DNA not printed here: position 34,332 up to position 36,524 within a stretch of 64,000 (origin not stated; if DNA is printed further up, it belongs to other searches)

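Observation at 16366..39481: A 23-kb co-directional array of alternating BNR (sialidase-fold) proteins and S9 peptidases, headed by a TonB-dependent receptor and a divergent GntR/FadR regulator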

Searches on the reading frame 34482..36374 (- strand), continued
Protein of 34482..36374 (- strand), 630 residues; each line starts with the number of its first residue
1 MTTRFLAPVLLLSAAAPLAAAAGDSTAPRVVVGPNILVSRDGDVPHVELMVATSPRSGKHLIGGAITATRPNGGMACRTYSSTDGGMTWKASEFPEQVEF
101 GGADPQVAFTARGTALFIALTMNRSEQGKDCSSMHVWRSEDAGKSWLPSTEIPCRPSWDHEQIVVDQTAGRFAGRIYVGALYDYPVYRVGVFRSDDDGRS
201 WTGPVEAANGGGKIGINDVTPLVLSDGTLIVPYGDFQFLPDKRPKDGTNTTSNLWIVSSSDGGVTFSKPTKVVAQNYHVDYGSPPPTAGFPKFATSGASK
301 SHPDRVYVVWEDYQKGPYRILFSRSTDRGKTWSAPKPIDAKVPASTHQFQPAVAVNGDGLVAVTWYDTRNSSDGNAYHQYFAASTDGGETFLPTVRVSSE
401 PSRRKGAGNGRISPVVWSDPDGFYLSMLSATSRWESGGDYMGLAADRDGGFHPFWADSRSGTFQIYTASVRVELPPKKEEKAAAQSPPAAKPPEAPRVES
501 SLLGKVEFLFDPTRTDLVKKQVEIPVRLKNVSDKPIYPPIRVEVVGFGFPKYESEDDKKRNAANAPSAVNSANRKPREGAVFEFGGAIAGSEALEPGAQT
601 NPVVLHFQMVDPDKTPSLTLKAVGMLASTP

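Call 21: search_solved_structures(query=A1, max_evalue=1, show_alignments=3)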
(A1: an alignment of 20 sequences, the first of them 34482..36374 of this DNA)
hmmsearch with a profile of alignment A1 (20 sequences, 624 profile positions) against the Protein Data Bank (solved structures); distinct sequences matched with E-value up to 1: 76 (the best 60 are shown).
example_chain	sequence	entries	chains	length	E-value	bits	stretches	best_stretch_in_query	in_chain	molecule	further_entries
5tsp_A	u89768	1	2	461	2.7e-09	39.2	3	134-271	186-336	Sialidase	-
8u2a_A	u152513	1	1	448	3.3e-09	38.9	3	134-271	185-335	Exo-alpha-sialidase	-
8u5o_A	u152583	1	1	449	3.4e-09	38.9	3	134-271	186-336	Exo-alpha-sialidase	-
2vk5_A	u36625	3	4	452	4.9e-09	38.4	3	134-271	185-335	EXO-ALPHA-SIALIDASE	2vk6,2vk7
2bf6_A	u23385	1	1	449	4.9e-09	38.4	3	134-271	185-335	EXO-ALPHA-SIALIDASE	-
8xve_R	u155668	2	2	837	2.2e-08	36.2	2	133-271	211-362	Exo-alpha-sialidase,Endothelin receptor type B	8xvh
8xql_R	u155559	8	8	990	3.3e-08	35.6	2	133-271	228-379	Exo-alpha-sialidase,Taste receptor type 2 member 14,LgBiT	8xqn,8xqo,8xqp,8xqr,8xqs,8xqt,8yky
8gn6_C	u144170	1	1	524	4.9e-08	35.1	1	191-334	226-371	Sialidase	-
8gn6_A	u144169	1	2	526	5e-08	35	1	191-334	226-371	Sialidase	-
8feb_A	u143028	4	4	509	5.3e-08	34.9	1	191-334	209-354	Sialidase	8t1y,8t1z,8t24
8t26_A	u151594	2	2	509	5.6e-08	34.9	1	191-334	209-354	Sialidase, putative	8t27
6mnj_A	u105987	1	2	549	6.3e-08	34.7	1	138-257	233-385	Hz136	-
5kky_A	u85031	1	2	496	1.5e-07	33.5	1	134-272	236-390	Sialidase A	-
2ya4_A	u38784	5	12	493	1.7e-07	33.3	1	134-271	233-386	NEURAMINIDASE A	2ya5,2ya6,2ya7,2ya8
2w20_A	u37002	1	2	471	1.8e-07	33.2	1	133-272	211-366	SIALIDASE A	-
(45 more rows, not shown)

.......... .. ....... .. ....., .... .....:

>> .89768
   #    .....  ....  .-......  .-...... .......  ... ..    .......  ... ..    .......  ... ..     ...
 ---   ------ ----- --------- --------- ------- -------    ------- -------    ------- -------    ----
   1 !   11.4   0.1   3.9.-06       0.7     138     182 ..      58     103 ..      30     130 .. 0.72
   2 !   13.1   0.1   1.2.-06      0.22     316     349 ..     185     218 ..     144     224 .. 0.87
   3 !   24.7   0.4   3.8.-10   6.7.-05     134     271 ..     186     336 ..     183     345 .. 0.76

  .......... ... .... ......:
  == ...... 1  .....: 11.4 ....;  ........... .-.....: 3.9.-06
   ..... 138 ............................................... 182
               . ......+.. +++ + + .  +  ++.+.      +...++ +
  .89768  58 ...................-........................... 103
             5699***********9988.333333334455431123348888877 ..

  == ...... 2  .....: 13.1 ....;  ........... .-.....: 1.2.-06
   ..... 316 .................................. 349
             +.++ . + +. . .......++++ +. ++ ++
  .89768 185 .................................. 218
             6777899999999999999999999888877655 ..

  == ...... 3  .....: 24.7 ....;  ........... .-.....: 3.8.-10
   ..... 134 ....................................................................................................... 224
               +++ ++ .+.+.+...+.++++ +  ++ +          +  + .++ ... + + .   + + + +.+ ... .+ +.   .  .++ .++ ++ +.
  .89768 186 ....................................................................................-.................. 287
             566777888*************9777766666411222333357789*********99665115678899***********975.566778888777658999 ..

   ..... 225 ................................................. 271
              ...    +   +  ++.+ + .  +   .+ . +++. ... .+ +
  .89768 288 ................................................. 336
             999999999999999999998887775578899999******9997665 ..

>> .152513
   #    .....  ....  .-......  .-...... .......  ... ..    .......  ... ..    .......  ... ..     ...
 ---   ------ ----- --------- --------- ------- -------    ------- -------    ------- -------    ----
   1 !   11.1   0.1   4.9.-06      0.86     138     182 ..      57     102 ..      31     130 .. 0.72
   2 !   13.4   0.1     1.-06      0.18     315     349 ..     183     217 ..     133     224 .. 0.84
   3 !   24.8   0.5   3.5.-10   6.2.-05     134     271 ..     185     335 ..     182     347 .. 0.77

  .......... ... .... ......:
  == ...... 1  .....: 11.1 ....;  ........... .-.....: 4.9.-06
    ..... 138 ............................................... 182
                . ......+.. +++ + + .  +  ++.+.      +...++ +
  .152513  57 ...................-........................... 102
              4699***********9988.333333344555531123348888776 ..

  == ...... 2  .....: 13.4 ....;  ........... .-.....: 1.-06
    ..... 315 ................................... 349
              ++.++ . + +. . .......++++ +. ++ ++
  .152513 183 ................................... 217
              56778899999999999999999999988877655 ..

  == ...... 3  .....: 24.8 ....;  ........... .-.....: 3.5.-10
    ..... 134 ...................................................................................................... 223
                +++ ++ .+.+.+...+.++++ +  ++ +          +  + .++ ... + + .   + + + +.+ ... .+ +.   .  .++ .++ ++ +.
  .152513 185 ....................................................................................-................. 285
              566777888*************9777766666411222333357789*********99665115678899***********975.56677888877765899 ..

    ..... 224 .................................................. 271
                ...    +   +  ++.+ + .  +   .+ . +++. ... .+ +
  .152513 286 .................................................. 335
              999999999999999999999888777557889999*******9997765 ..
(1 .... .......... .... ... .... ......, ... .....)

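Call 28: find_related_loci(query=A1, collection=genome_contigs, flank=10000)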
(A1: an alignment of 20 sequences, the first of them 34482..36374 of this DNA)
Query A1 (630 aa) in genome_contigs; peptide patterns used: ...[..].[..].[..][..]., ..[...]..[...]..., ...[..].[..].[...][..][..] (x = any residue, [..] = any of these).
599 stretches matched a pattern (row limit reached: there are more); 96 encode a relative of the query (tblastn E <= 1e-3); the best 80 are kept; 79 distinct loci.
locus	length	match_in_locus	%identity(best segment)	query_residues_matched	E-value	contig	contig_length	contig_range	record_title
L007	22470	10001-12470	66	19-630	0e+0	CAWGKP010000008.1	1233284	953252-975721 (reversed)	MAG: uncultured Acidobacteriota bacterium isolate MFD00822.bin.2.174 genome assembly, contig: contig_40926, whole genome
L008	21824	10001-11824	64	19-630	0e+0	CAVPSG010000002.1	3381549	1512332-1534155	MAG: uncultured Acidobacteriota bacterium isolate MFD00031.bin.2.23 genome assembly, contig: contig_3210, whole genome s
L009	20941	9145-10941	65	28-626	0e+0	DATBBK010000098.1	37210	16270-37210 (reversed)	MAG TPA_asm: Thermoanaerobaculia bacterium isolate SMAG_U5757 k141_2896247, whole genome shotgun sequence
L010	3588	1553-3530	52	4-626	0e+0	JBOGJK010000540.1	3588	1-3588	MAG: Thermoanaerobaculia bacterium isolate H1-B1_metabat2.bin.190_sub k127_1987559, whole genome shotgun sequence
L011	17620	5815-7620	68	28-626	0e+0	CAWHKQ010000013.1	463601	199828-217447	MAG: uncultured Acidobacteriota bacterium isolate MFD02840.bin.2.120 genome assembly, contig: contig_79102, whole genome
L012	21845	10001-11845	46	5-627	2e-173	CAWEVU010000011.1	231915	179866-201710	MAG: uncultured Acidobacteriota bacterium isolate MFD09222.bin.1.119 genome assembly, contig: contig_62175, whole genome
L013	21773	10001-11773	47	28-626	4e-168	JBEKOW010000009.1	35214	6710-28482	MAG: Terriglobales bacterium isolate SPRUCE 44 SPRUCE_44_9, whole genome shotgun sequence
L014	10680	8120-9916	42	11-620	7e-135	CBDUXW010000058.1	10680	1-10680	MAG TPA_asm: uncultured bacterium isolate SRR22302371_binner12_Refined_148 genome assembly, contig: ERZ26661859.4915, wh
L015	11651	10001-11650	42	29-597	4e-123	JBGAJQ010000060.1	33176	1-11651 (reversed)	MAG: Gemmatimonadaceae bacterium isolate MAG_AAO_H10.4 AAOH10-4_opera_contig_4595, whole genome shotgun sequence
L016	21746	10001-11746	42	24-624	3e-138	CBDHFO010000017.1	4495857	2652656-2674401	MAG: Candidatus Marinacidobacterium sp. isolate 178a2059-1fcc-4348-b026-258adf563acb genome assembly, contig: contig_6,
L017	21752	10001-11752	44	29-624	5e-136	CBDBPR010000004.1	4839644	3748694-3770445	MAG: Longimicrobiales bacterium isolate 15bddbfb-3f49-4ba2-9727-ef350e1ccbcb genome assembly, contig: contig_4, whole ge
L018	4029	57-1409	37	159-626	1e-87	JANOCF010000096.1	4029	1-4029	MAG: Holophagales bacterium isolate VAR_17_metabat_435 VAR_17_k141_2674691, whole genome shotgun sequence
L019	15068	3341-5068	38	29-609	1e-101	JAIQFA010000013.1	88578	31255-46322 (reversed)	MAG: Terriglobia bacterium isolate SRVP_18 SR-VP_26_10_2019_B_40cm_scaffold_303, whole genome shotgun sequence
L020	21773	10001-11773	43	11-620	3e-143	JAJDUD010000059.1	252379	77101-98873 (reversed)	MAG: Acidobacteria bacterium isolate jk18x1bzbins.64 k141_1161012, whole genome shotgun sequence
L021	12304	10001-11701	31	30-600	6e-62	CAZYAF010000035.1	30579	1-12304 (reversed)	MAG TPA_asm: uncultured Acidobacteriota bacterium isolate SRP068000_co3_527 genome assembly, contig: NODE_948_length_305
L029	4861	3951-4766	33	4-275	5e-33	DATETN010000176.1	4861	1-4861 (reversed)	MAG TPA_asm: Pyrinomonadaceae bacterium isolate SMAG_U8316 k141_2856016, whole genome shotgun sequence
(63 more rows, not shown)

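Call 29: predict_structure(alignment_id=A2)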
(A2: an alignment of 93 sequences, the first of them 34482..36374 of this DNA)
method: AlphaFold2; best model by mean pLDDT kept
length: 630 residues; sequences in the alignment: 93
mean_pLDDT: 89.4   pTM: 0.84
mean pLDDT of the five models: 89.4, 89.2, 88.4, 88.1, 87.8
residues with pLDDT >= 90: 456; 70-90: 118; 50-70: 13; < 50: 43
segments of 3 or more residues with pLDDT < 50: 1-4, 6-22, 476-496
pLDDT, mean of each block of 10 residues (from residue 1): 44 45 69 91 93 96 95 91 93 94 97 98 88 97 97 93 95 97 94 98 97 96 97 95 89 98 98 93 72 94 96 93 98 97 94 96 97 93 96 96 90 88 91 87 94 96 95 59 40 54 92 90 95 91 94 88 96 96 89 87 96 93 81
secondary structure, 60 per line:
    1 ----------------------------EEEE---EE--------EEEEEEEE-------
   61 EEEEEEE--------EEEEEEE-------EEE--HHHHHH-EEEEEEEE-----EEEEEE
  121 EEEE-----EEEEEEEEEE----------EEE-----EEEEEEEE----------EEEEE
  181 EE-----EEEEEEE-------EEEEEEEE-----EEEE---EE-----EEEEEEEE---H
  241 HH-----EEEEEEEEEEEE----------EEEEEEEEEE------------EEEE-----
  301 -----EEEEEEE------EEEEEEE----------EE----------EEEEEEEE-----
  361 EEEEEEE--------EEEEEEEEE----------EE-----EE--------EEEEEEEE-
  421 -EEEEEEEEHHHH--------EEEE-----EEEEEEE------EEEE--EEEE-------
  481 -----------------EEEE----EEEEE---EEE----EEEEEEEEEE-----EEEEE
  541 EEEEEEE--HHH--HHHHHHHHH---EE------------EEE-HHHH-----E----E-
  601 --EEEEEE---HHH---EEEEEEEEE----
elements in order: E29-32 E46-53 E61-67 E76-82 E90-92 H95-100 E102-109 E115-124 E130-139 E150-152 E158-165 E176-182 E188-194 E202-209 E215-218 E229-236 E248-259 E270-279 E292-295 E306-312 E319-325 E348-355 E361-367 E376-384 E412-419 E422-429 H430-433 E442-445 E451-457 E464-467 E470-473 E498-501 E506-510 E514-516 E521-530 E536-547 H555-563 E581-583 H585-588 E603-608 E618-626
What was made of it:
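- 34482..36374 (-): BNR-A1: Asp-box propeller (residues about 29-473) plus C-terminal beta-sandwich (497-628). AF2 model pLDDT 89.4 (call 29).
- On GH33 exo-sialidase: The AF2 model (pLDDT 89) has seven four-stranded units by DSSP (call 29).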

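Call 35: find_encoding_contigs(protein=P0108, flank=10000, max_places=1)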
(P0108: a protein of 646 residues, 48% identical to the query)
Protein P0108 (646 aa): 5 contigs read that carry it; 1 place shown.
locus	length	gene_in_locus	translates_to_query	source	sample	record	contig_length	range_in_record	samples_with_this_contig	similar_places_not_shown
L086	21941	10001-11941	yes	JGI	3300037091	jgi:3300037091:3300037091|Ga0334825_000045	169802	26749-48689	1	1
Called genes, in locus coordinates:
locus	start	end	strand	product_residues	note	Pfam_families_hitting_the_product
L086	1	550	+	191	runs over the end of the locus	PF04542:Sigma70_r2, PF08281:Sigma70_r4_2, PF00196:GerE (weak), PF13384:HTH_23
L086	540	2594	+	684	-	-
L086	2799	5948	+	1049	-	PF13620:CarboxypepD_reg, PF13715:CarbopepD_reg_2, PF25183:OMP_b-brl_4, PF00593:TonB_dep_Rec_b-barrel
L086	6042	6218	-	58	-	-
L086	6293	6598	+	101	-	-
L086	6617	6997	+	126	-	-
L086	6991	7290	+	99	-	-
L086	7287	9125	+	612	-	PF13428:TPR_14 (faint), PF07719:TPR_2 (faint), PF13176:TPR_7 (faint), PF14559:TPR_19 (faint), PF00578:AhpC-TSA (faint), PF13432:TPR_16 (weak)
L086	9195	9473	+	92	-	-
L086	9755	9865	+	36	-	-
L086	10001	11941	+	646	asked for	PF13088:BNR_2 (weak)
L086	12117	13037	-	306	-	PF01797:Y1_Tnp (weak)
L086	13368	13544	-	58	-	-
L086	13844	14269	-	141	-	-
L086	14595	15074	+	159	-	PF13183:Fer4_8 (faint), PF13534:Fer4_17 (faint), PF14697:Fer4_21 (faint), PF12797:Fer4_2 (faint), PF13237:Fer4_10, PF12838:Fer4_7, PF13187:Fer4_9, PF00037:Fer4, +2 more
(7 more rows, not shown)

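Call 36: find_encoding_contigs(protein=P0117, flank=10000, max_places=1)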
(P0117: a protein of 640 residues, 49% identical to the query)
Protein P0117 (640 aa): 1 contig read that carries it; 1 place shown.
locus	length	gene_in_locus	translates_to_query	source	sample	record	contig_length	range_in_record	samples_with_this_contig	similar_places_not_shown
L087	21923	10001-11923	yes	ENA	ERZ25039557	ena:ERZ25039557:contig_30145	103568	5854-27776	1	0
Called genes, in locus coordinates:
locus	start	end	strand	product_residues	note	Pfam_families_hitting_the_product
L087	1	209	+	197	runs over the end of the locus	-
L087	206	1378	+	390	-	PF15902:Sortilin-Vps10 (faint), PF02012:BNR (faint)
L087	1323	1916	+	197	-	PF15902:Sortilin-Vps10 (weak)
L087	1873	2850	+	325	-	-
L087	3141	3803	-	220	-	PF00165:HTH_AraC, PF12833:HTH_18, PF00165:HTH_AraC (weak)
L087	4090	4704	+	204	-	-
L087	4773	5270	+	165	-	PF12867:DinB_2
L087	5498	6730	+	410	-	PF00266:Aminotran_5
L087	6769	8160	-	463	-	PF07719:TPR_2 (faint), PF13414:TPR_11 (faint), PF13431:TPR_17 (faint), PF14559:TPR_19 (faint)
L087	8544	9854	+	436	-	PF13570:Beta-prop_ACSF4, PF13360:PQQ_2, PF25857:DUF7957 (faint), PF13360:PQQ_2, PF13570:Beta-prop_ACSF4, PF01011:PQQ (weak), PF13570:Beta-prop_ACSF4, PF13360:PQQ_2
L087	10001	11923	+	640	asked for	PF13088:BNR_2 (weak)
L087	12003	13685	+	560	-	-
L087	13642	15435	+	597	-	-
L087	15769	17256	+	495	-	-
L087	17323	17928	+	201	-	PF00127:Copper-bind (weak), PF13620:CarboxypepD_reg, PF14686:fn3_3 (weak)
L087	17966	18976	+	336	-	PF14691:Fer4_20, PF13738:Pyr_redox_3 (faint), PF00070:Pyr_redox (faint), PF01266:DAO (weak), PF07992:Pyr_redox_2, PF13450:NAD_binding_8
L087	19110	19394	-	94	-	-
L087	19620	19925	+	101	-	PF12838:Fer4_7 (faint), PF13484:Fer4_16 (faint), PF13237:Fer4_10 (weak), PF00037:Fer4 (weak)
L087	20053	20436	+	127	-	-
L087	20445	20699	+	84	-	-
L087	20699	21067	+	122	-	PF00033:Cytochrome_B, PF13631:Cytochrom_B_N_2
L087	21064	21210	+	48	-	PF13631:Cytochrom_B_N_2 (weak)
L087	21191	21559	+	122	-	-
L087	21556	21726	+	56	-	-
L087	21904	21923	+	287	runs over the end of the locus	PF14522:Cytochrome_C7 (faint), PF13442:Cytochrome_CBB3 (faint), PF00034:Cytochrom_C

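Call 44: fold_search(model_id=the predicted structure, library=pdb)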
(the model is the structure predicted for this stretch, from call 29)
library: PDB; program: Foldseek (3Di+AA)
matches with E <= 10: 803; with E <= 0.001: 303
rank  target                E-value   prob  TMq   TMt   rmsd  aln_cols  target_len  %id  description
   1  1w8o_A                5.0e-13  1.00  0.39  0.41  21.8       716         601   12  Contribution of the Active Site Aspartic Acid to Catalysis in the Bacterial Neuraminidase from Micromonospora viridifa (released 2004-09-29)
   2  2bzd_C                6.7e-13  1.00  0.38  0.39  21.4       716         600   12  Galactose recognition by the carbohydrate-binding module of a bacterial sialidase. (released 2005-08-19)
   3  2ber                  3.0e-12  1.00  0.38  0.40  20.9       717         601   12  Y370G Active Site Mutant of the Sialidase from Micromonospora viridifaciens in complex with beta-Neu5Ac (sialic acid). (released 2005-04-04)
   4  2bzd_A                3.9e-12  1.00  0.36  0.38  22.0       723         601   12  Galactose recognition by the carbohydrate-binding module of a bacterial sialidase. (released 2005-08-19)
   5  1wcq_A                1.0e-11  1.00  0.38  0.40  23.5       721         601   12  Mutagenesis of the Nucleophilic Tyrosine in a Bacterial Sialidase to Phenylalanine. (released 2005-10-12)
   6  7lbu                  1.2e-11  1.00  0.38  0.58   6.1       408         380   17  Crystal structure of the Propionibacterium acnes surface sialidase (released 2021-12-08)
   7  5hx0_B                1.4e-11  1.00  0.34  0.54   9.0       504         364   13  Crystal structure of unknown function protein Dfer_1899 fromDyadobacter fermentans DSM 18053 (released 2016-02-17)
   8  1wcq_C                1.7e-11  1.00  0.38  0.40  21.2       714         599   12  Mutagenesis of the Nucleophilic Tyrosine in a Bacterial Sialidase to Phenylalanine. (released 2005-10-12)
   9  4j9t                  2.2e-11  1.00  0.34  0.57   6.4       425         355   15  Crystal structure of a putative, de novo designed unnatural amino acid dependent metalloprotein, northeast structural ge (released 2013-03-27)
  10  5hx0_A                2.7e-11  1.00  0.34  0.55   6.9       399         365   16  Crystal structure of unknown function protein Dfer_1899 fromDyadobacter fermentans DSM 18053 (released 2016-02-17)
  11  6mrv_A                3.3e-11  1.00  0.36  0.42  14.4       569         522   14  Sialidase26 co-crystallized with DANA (released 2019-10-02)
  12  1eur                  5.3e-11  1.00  0.34  0.56   6.4       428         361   15  SIALIDASE (released 1997-01-11)
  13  6fg9_A                6.7e-11  1.00  0.19  0.15  28.9       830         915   11  Mouse SORCS2 ectodomain (sortilin related VPS10 domain containing receptor 2) (released 2018-08-01)
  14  1eus                  8.6e-11  1.00  0.35  0.56   6.4       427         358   15  SIALIDASE COMPLEXED WITH 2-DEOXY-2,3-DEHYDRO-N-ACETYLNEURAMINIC ACID (released 1997-01-11)
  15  8gn6_A                9.0e-11  1.00  0.36  0.45   5.7       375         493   17  Crystallization of Sialidase from Porphyromonas gingivalis (released 2023-04-19)
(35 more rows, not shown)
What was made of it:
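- The propeller belongs to the sialidase/BNR superfamily (Foldseek E 5e-13 to sialidases, call 44).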
